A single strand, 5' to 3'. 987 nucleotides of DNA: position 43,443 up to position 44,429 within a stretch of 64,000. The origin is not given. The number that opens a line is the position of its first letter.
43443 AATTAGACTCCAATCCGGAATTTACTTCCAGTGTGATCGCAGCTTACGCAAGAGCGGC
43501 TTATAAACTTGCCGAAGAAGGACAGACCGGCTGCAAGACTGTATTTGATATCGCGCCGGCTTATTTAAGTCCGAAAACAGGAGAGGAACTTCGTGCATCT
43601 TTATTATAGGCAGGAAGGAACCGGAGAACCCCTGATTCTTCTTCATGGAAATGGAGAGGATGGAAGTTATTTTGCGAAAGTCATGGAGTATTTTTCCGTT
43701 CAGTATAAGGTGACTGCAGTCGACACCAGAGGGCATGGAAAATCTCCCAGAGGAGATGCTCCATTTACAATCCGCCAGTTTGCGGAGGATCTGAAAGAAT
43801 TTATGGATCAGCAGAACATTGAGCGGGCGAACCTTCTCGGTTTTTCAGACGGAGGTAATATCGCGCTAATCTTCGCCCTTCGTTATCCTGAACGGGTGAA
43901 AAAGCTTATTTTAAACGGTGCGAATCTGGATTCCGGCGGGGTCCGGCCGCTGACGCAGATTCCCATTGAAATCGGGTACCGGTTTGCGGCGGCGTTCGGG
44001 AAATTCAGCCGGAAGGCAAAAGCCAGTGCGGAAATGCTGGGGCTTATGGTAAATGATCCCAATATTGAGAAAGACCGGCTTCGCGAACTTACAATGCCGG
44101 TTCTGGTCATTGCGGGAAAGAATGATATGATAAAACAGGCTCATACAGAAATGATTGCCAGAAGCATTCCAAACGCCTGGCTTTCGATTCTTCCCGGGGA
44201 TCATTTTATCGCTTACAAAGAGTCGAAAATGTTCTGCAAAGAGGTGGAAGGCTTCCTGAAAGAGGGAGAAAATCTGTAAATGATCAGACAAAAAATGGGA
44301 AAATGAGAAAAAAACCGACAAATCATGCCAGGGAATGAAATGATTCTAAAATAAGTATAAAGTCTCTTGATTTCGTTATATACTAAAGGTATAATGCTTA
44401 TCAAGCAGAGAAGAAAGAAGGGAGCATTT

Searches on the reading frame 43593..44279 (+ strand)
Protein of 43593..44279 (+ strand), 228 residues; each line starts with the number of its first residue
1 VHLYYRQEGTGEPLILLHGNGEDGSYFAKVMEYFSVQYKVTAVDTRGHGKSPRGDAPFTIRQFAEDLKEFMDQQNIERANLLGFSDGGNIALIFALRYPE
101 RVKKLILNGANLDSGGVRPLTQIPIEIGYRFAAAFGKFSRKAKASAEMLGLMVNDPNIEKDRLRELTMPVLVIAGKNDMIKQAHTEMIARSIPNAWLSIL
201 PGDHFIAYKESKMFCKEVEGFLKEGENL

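Call 94: search_protein_families(library=pfam, proteins=[window:43593-44279:+], max_evalue=0.00001)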
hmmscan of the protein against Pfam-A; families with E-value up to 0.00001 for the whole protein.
window:43593-44279:+ (228 aa): 3 families
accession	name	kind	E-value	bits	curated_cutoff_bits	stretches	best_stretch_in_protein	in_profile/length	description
PF00561.26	Abhydrolase_1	-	1.2e-28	100.9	25.8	1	13-112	2-103/245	alpha/beta hydrolase fold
PF12146.15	Hydrolase_4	-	6.6e-18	65.3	27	1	14-115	7-114/239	Serine aminopeptidase, S33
PF12697.13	Abhydrolase_6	-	2.1e-10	42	26.3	1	14-206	1-206/217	Alpha/beta hydrolase family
